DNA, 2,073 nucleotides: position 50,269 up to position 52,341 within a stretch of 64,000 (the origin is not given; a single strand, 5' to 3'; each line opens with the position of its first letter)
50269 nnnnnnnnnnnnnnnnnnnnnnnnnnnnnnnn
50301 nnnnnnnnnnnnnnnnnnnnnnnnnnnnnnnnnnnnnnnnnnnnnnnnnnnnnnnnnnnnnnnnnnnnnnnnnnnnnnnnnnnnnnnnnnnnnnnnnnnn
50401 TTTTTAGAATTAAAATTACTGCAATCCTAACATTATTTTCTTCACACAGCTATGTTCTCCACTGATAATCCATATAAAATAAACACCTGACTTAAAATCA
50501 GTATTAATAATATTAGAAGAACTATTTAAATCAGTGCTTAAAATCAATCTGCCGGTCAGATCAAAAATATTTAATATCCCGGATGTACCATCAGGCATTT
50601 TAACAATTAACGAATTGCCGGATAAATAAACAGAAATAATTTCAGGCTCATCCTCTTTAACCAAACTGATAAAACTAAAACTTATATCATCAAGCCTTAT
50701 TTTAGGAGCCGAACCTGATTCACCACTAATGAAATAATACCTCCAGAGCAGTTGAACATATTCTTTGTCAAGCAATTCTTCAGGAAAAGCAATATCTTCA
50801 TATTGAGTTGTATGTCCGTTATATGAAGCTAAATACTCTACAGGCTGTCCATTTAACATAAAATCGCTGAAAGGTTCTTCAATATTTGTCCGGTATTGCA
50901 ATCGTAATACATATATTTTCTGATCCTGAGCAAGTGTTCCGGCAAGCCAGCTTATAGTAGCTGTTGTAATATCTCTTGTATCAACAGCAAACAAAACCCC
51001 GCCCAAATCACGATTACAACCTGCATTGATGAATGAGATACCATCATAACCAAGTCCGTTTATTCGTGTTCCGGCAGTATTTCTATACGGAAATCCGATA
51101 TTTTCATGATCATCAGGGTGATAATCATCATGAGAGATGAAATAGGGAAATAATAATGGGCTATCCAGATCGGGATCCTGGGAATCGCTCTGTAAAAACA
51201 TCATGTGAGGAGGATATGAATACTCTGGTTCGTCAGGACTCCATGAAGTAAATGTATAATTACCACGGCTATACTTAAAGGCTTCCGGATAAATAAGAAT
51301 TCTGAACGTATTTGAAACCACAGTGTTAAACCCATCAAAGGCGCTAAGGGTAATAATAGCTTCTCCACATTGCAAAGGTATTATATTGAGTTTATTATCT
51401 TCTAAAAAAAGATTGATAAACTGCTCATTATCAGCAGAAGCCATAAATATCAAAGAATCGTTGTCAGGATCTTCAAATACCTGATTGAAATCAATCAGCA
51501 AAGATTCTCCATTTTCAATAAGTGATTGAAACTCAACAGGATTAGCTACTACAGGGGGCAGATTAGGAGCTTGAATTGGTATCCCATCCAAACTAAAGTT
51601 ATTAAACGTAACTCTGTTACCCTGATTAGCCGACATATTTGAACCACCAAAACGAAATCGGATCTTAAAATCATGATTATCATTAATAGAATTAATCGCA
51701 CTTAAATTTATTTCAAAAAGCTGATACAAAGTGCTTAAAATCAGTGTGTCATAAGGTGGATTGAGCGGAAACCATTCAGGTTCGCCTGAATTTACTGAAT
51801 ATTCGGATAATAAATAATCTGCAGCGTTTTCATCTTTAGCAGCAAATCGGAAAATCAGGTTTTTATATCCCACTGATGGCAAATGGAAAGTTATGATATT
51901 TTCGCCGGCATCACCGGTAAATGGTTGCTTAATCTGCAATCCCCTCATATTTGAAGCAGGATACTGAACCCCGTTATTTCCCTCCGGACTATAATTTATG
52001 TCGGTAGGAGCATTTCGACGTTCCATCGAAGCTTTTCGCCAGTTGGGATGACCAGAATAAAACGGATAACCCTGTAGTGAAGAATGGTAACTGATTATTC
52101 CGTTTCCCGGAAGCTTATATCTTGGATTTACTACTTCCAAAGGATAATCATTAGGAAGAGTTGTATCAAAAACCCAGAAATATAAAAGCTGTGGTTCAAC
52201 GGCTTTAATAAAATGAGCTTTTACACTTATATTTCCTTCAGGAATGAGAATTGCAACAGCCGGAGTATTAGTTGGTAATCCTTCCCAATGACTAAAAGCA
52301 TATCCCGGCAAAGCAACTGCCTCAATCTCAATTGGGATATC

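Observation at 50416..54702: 1428-aa LTD-CotH-multimodule T9SS cargo encoded 15 nt upstream of the GT-C/aminosugar operon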

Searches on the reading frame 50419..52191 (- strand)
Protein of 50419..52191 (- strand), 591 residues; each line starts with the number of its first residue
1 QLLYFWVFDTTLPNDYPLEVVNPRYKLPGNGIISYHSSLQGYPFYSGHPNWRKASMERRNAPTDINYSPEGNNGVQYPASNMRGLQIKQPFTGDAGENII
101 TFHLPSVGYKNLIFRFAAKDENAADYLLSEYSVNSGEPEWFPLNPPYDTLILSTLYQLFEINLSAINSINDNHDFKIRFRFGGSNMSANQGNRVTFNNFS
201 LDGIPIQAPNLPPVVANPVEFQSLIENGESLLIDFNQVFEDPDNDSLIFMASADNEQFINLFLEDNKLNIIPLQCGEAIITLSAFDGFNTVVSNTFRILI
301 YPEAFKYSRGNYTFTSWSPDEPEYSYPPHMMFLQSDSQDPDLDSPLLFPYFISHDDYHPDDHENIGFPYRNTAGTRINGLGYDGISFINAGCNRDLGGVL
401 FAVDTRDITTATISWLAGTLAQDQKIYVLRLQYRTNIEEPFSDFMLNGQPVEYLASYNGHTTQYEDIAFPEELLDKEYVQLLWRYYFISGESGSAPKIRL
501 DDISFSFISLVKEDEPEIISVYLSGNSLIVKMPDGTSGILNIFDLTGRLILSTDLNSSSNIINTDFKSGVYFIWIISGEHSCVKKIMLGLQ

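Call 44: find_related_loci(query=A1, collection=genome_contigs, flank=10000)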
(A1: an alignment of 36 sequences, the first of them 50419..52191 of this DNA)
Query A1 (591 aa) in genome_contigs; peptide patterns used: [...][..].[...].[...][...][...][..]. (x = any residue, [..] = any of these).
77 stretches matched a pattern; 61 encode a relative of the query (tblastn E <= 1e-3); 61 distinct loci.
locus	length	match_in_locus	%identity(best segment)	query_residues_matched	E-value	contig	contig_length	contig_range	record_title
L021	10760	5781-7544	48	2-588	0e+0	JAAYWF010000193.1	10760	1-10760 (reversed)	MAG: Lentimicrobium sp. isolate AS4BglBPHE_32 25682_AS4B, whole genome shotgun sequence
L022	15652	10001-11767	48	1-588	0e+0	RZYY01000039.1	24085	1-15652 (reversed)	MAG: Sphingobacteriia bacterium isolate INTA.AUR.034 contig-100_773, whole genome shotgun sequence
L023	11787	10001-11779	46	2-588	4e-178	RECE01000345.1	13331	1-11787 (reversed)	MAG: Bacteroidetes bacterium isolate DLM2.Bin11 NODE_6777_length_13331_cov_25.4751, whole genome shotgun sequence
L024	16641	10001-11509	52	2-503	7e-176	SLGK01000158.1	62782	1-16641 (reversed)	MAG: Anaerolineae bacterium isolate CSSed162cmB_92 CSSed16-2cmB-293, whole genome shotgun sequence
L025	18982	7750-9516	48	1-588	0e+0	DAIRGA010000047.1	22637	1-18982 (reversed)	MAG TPA_asm: Bacteroidales bacterium isolate CTOTU29519 NODE_1389_length_22637_cov_11.971659, whole genome shotgun seque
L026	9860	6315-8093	47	3-588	6e-174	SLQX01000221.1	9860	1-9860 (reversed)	MAG: Bacteroidales bacterium isolate CSSed165cm_555 CSSed16-5cm-26915, whole genome shotgun sequence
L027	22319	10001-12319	47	2-586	5e-174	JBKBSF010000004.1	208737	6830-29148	MAG: Bacteroidales bacterium isolate 21H_022.bin.26 NODE_4_length_208737_cov_7.112307, whole genome shotgun sequence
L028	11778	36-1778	48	2-577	9e-174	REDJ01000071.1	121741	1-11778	MAG: Bacteroidetes bacterium isolate GEM2.Bin22 NODE_58_length_121741_cov_17.0149, whole genome shotgun sequence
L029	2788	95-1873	45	2-588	0e+0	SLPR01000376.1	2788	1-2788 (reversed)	MAG: Bacteroidales bacterium isolate CSSed165cm_502 CSSed16-5cm-219581, whole genome shotgun sequence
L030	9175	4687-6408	46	2-576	3e-170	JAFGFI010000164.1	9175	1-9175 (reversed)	MAG: Anaerolineae bacterium isolate Zod_Metabat.1307 k87_4818893, whole genome shotgun sequence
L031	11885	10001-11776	45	2-588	3e-169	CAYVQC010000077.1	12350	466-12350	MAG TPA_asm: uncultured Bacteroidales bacterium isolate SRP252850_co1_394 genome assembly, contig: NODE_9722_length_1235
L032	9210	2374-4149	45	2-588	8e-169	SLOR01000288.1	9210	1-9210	MAG: Bacteroidales bacterium isolate CSSed165cm_466 CSSed16-5cm-30483, whole genome shotgun sequence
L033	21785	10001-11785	43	2-588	7e-163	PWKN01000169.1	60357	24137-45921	MAG: Bacteroidales bacterium isolate CSSed10_193 CS-Sed10-C382, whole genome shotgun sequence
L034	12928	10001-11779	44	2-588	7e-161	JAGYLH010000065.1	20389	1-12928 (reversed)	MAG: Bacteroidales bacterium isolate M50B88 65, whole genome shotgun sequence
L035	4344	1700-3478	43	2-588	2e-164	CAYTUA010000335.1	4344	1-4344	MAG TPA_asm: uncultured Lentimicrobiaceae bacterium isolate SRP067234_co1_245 genome assembly, contig: k99_405350, whole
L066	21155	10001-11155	40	204-588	3e-89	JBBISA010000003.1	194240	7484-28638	MAG: Bacteroidota bacterium isolate QH2F170213_bin_362 NODE_10_length_194240_cov_7.735294, whole genome shotgun sequence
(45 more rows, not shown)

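Call 50: search_protein_families(library=pfam, proteins=[window:50419-52191:-], max_evalue=0.05)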
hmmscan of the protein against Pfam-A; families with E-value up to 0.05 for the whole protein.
window:50419-52191:- (591 aa): 1 family
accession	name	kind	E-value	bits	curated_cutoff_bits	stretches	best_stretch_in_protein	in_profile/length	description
PF18962.6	Por_Secre_tail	-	2.1e-05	25.2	27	1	539-587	23-74/75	Secretion system C-terminal sorting domain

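Call 51: predict_structure(alignment_id=A1)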
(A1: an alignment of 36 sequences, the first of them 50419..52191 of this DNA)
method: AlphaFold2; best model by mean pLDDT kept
length: 591 residues; sequences in the alignment: 36
mean_pLDDT: 88.4   pTM: 0.57
mean pLDDT of the five models: 88.4, 87.2, 86.1, 86.0, 84.4
residues with pLDDT >= 90: 346; 70-90: 212; 50-70: 26; < 50: 7
segments of 3 or more residues with pLDDT < 50: 511-516
pLDDT, mean of each block of 10 residues (from residue 1): 91 89 84 87 80 86 93 90 85 70 93 96 89 93 92 95 93 94 67 89 83 93 96 96 91 95 96 96 92 97 87 90 92 92 93 84 87 76 87 88 91 94 90 95 94 94 94 94 94 83 83 53 86 85 89 88 84 83 80 45
secondary structure, 60 per line:
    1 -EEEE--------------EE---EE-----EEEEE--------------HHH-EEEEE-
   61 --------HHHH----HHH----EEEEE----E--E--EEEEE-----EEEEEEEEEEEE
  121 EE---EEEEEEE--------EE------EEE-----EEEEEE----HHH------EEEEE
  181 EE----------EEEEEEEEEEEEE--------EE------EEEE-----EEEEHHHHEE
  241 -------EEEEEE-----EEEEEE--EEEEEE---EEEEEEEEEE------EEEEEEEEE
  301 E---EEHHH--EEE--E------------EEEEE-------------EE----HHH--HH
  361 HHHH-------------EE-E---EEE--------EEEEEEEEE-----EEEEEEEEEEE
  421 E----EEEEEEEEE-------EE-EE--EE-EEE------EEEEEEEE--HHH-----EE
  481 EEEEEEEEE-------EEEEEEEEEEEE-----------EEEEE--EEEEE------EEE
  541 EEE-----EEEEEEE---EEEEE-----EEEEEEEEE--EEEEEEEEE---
elements in order: E2-5 E32-36 E55-59 H69-72 E84-88 E99-103 E109-122 E126-132 E149-151 E157-162 E176-182 E193-205 E222-225 E231-234 H235-238 E248-253 E259-264 E267-272 E276-285 E292-301 E312-314 E330-334 H359-364 E385-387 E396-404 E410-421 E426-434 E452-454 E461-468 E479-489 E497-508 E520-524 E527-531 E538-543 E549-555 E559-563 E569-577 E580-588

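Call 55: fold_search(model_id=the predicted structure, library=pdb)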
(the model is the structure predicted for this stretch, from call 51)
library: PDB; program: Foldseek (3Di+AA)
matches with E <= 10: 1872; with E <= 0.001: 139
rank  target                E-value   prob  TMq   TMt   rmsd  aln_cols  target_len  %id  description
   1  7js4                  1.4e-09  1.00  0.15  0.11  22.6       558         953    8  The structure of the M60 catalytic domain with the CBM51-1 and CBM51-2 domains from Clostridium perfringens ZmpB (released 2021-02-03)
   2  2v5y                  3.2e-07  1.00  0.16  0.16  31.3       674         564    9  Crystal structure of the receptor protein tyrosine phosphatase mu ectodomain (released 2007-09-11)
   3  9vqm_A                4.9e-07  1.00  0.21  0.16  34.0       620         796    9  Cryo-EM structure of Elapor1WT in tetrameric form (released 2025-07-23)
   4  2jll                  8.0e-07  1.00  0.13  0.18  24.1       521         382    7  Crystal structure of NCAM2 IgIV-FN3II (released 2009-11-17)
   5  9vqm_D                9.7e-07  1.00  0.19  0.14  33.9       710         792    9  Cryo-EM structure of Elapor1WT in tetrameric form (released 2025-07-23)
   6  9vql_B                1.0e-06  1.00  0.19  0.14  27.9       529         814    8  Cryo-EM structure of the dimeric Elapor1 mutant (released 2025-07-23)
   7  7jrl                  1.1e-06  1.00  0.14  0.17  25.7       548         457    8  The structure of CBM51-2 in complex with GlcNAc and INT domains from Clostridium perfringens ZmpB (released 2021-02-03)
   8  7jrm                  2.2e-06  1.00  0.12  0.15  26.9       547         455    8  The structure of CBM51-2 and INT domains from Clostridium perfringens ZmpB (released 2021-02-03)
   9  4xup_A                2.3e-06  1.00  0.20  0.33  22.8       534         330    9  Structure of the N-terminal CBM22-1-CBM22-2 tandem domain from Paenibacillus barcinonensis Xyn10C (released 2015-06-03)
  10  4xup_D                3.1e-06  1.00  0.20  0.33  21.9       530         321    9  Structure of the N-terminal CBM22-1-CBM22-2 tandem domain from Paenibacillus barcinonensis Xyn10C (released 2015-06-03)
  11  9vql_A                3.2e-06  1.00  0.19  0.14  34.9       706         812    8  Cryo-EM structure of the dimeric Elapor1 mutant (released 2025-07-23)
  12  9fmt_F                3.4e-06  0.98  0.15  0.14  31.2       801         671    8  Cryo-EM structure of the BcsB hexameric crown from the E. coli cellulose secretion macrocomplex (released 2024-10-16)
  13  7vnn_A                3.6e-06  0.94  0.14  0.13  45.5       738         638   10  Complex structure of Clostridioides difficile enzymatic component (CDTa) and binding component (CDTb) pore with long s (released 2022-10-26)
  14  4xup_F                4.5e-06  1.00  0.17  0.29  21.9       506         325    9  Structure of the N-terminal CBM22-1-CBM22-2 tandem domain from Paenibacillus barcinonensis Xyn10C (released 2015-06-03)
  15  4xup_B                8.5e-06  1.00  0.17  0.29  22.8       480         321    9  Structure of the N-terminal CBM22-1-CBM22-2 tandem domain from Paenibacillus barcinonensis Xyn10C (released 2015-06-03)
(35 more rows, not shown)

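Call 73: search_protein_families(library=pfam, proteins=[L066:7379-11161:+, L066:11521-12234:+, L066:12699-13703:-, L066:13688-15313:-, L066:5232-6731:+, L066:16070-17098:-], max_evalue=0.001)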
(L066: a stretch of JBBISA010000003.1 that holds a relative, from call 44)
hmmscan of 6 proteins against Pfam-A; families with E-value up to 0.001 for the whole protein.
L066:7379-11161:+ (1260 aa): 2 families
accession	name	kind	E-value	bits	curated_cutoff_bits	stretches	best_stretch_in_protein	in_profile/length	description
PF16410.10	DUF5018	-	1e-06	28.3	38.2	1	793-874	134-215/352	Domain of unknown function (DUF5018)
PF18962.6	Por_Secre_tail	-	0.00016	22.3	27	1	1200-1258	12-74/75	Secretion system C-terminal sorting domain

L066:11521-12234:+ (237 aa): 4 families
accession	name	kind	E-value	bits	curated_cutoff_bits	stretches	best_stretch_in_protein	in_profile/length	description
PF00535.33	Glycos_transf_2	-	2.5e-33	115.8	23.3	1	5-173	1-166/168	Glycosyl transferase family 2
PF10111.15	Glyco_tranf_2_2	-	1.5e-12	48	27.3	1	5-109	1-104/276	Glycosyltransferase like family 2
PF13641.12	Glyco_tranf_2_3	-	5.7e-10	40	27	1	3-129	2-129/230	Glycosyltransferase like family 2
PF13506.12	Glyco_transf_21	-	0.0003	20.7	21.7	1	74-161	18-101/174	Glycosyl transferase family 21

L066:12699-13703:- (334 aa): 3 families
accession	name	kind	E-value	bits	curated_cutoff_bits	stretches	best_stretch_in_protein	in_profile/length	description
PF00561.26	Abhydrolase_1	-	3e-32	112.7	25.8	1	80-319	2-243/245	alpha/beta hydrolase fold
PF12697.13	Abhydrolase_6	-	4.7e-20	73.6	26.3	1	81-325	1-215/217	Alpha/beta hydrolase family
PF12146.15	Hydrolase_4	-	1e-16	61.4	27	1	79-290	5-211/239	Serine aminopeptidase, S33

L066:13688-15313:- (541 aa): 1 family
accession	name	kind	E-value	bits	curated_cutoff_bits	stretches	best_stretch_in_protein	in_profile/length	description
PF13372.12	Alginate_exp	-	0.00077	18.8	25.2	0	340-386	224-271/395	Alginate export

L066:5232-6731:+ (499 aa): 1 family
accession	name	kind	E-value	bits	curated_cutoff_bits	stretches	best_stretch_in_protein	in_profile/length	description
PF01384.25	PHO4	-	4.8e-58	197.2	33.7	2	18-329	2-349/350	Phosphate transporter family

L066:16070-17098:- (342 aa): 2 families
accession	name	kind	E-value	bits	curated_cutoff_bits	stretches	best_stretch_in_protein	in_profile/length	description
PF08541.16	ACP_syn_III_C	-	2e-15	57.2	26.6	1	254-341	2-90/90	3-Oxoacyl-[acyl-carrier-protein (ACP)] synthase III C terminal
PF08545.16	ACP_syn_III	-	1.4e-13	51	24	1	115-196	1-80/80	3-Oxoacyl-[acyl-carrier-protein (ACP)] synthase III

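Call 78: search_protein_families(library=pfam, proteins=[L031:9242-9709:+, L031:8521-9162:+, L027:5628-6272:+, L027:6846-8480:+, L027:3379-5157:+, L023:4840-6732:+, L023:1637-3400:+, L034:8616-9791:+, L032:896-1660:+, L023:6748-7575:+], max_evalue=0.01)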
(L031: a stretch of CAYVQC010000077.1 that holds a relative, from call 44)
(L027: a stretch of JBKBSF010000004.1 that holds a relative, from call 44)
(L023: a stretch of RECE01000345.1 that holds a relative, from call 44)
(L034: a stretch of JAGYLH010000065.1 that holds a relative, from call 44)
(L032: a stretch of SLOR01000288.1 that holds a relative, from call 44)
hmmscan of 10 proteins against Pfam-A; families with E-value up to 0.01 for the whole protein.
L031:9242-9709:+ (155 aa): 1 family
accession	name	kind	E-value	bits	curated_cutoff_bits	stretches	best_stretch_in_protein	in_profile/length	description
PF01928.26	CYTH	-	3e-15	56.9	23.2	1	3-136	2-161/179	CYTH domain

L031:8521-9162:+ (213 aa): 0 families

L027:5628-6272:+ (214 aa): 0 families

L027:6846-8480:+ (544 aa): 2 families
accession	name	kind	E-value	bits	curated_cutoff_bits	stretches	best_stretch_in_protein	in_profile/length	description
PF00939.25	Na_sulph_symp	-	1e-53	183.5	27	1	91-535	26-471/472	Sodium:sulfate symporter transmembrane region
PF03600.22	CitMHS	-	4e-24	85.8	31.9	1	106-407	1-270/336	Citrate transporter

L027:3379-5157:+ (592 aa): 4 families
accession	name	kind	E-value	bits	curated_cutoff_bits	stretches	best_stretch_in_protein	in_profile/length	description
PF18998.6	Flg_new_2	-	2.5e-19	69.5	23.6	1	335-404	2-72/73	Divergent InlB B-repeat domain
PF21471.3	Reelin_subrepeat-B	-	9.1e-06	25.9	27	0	147-181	61-94/127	Reelin subrepeat B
PF00028.23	Cadherin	-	0.0038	18.1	28.8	0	209-273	38-92/93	Cadherin domain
PF02012.26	BNR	-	0.0089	16.3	27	0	518-527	1-10/12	BNR/Asp-box repeat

L023:4840-6732:+ (630 aa): 3 families
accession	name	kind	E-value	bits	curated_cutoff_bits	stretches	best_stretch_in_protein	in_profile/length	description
PF00501.34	AMP-binding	-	4.7e-90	302.6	29.9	1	83-469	3-379/384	AMP-binding enzyme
PF13193.12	AMP-binding_C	-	1.1e-26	94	24.5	1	530-607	2-76/76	AMP-binding enzyme C-terminal domain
PF16177.11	ACAS_N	-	3.1e-22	78.6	27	1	31-80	6-55/55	Acetyl-coenzyme A synthetase N-terminus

L023:1637-3400:+ (587 aa): 4 families
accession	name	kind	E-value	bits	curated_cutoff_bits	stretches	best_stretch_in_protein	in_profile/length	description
PF01343.23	Peptidase_S49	-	1.4e-85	285.3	24.9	2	374-523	5-153/154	Peptidase family S49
PF00574.28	CLP_protease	-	9.6e-06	26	20.2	1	312-399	14-98/182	Clp protease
PF25145.1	NfeD1b_N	-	1.1e-05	25.5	40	1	332-413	19-97/189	NfeD1b, N-terminal domain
PF01972.22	SDH_protease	-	2.6e-05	23.8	31.3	1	330-411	79-155/286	ClpP-like SDH-type serine proteinase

L034:8616-9791:+ (391 aa): 1 family
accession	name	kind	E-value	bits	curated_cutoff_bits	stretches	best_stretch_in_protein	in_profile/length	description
PF18962.6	Por_Secre_tail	-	5.5e-12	46.2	27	1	323-389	1-75/75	Secretion system C-terminal sorting domain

L032:896-1660:+ (254 aa): 3 families
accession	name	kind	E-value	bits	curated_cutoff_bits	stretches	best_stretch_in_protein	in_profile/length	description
PF06977.17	SdiA-regulated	-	8.5e-27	94.4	21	1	47-242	23-241/249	SdiA-regulated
PF13449.12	Phytase-like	-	6.8e-06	26.6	27.6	1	87-157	66-144/284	Esterase-like activity of phytase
PF01436.27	NHL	-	0.0029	18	20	0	138-158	3-21/28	NHL repeat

L023:6748-7575:+ (275 aa): 4 families
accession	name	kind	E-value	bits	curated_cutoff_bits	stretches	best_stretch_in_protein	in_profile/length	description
PF06977.17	SdiA-regulated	-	2e-26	93.1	21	1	71-262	26-240/249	SdiA-regulated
PF13449.12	Phytase-like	-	1.2e-06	29.1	27.6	1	69-178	5-144/284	Esterase-like activity of phytase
PF01436.27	NHL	-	0.00041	20.7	20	0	247-271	5-28/28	NHL repeat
PF21959.2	DUF6923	-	0.0012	19.1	27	1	132-266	61-196/234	Repeat of unknown function (DUF6923)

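Call 93: search_protein_families(library=pfam, alignment_id=A4, max_evalue=0.00001)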
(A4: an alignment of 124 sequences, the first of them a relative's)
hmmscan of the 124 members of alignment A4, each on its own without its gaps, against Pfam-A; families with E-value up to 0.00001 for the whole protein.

A. member 1, L024:4676-5869:+ (398 aa): 1 family
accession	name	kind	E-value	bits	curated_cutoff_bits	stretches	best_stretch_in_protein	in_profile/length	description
PF10117.15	McrBC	-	7.5e-32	111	23.9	1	54-357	3-318/318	McrBC 5-methylcytosine restriction system component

B. families by the number of members that match (of 124 scanned): 125 families (the first 25 are shown)
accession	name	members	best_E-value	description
PF00221.24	Lyase_aromatic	3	1.4e-200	Aromatic amino acid lyase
PF00150.24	Cellulase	3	8.6e-39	Cellulase (glycosyl hydrolase family 5)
PF00474.23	SSF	2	1.6e-50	Sodium:solute symporter family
PF07690.21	MFS_1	2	1.7e-36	Major Facilitator Superfamily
PF00106.31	adh_short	2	2.5e-31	short chain dehydrogenase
PF02518.31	HATPase_c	2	1.9e-23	Histidine kinase-, DNA gyrase B-, and HSP90-like ATPase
PF04055.27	Radical_SAM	2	4e-23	Radical SAM superfamily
PF13561.12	adh_short_C2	2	4.2e-21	Enoyl-(Acyl carrier protein) reductase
PF01261.30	AP_endonuc_2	2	4.7e-17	Xylose isomerase-like TIM barrel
PF00932.25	LTD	2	1.9e-16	Lamin Tail Domain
PF00295.23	Glyco_hydro_28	2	6.3e-15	Glycosyl hydrolases family 28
PF13426.13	PAS_9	2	2.8e-12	PAS domain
PF00989.32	PAS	2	1.4e-09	PAS fold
PF08659.16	KR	2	6.2e-06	KR domain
PF00083.30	Sugar_tr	1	2.2e-118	Sugar (and other) transporter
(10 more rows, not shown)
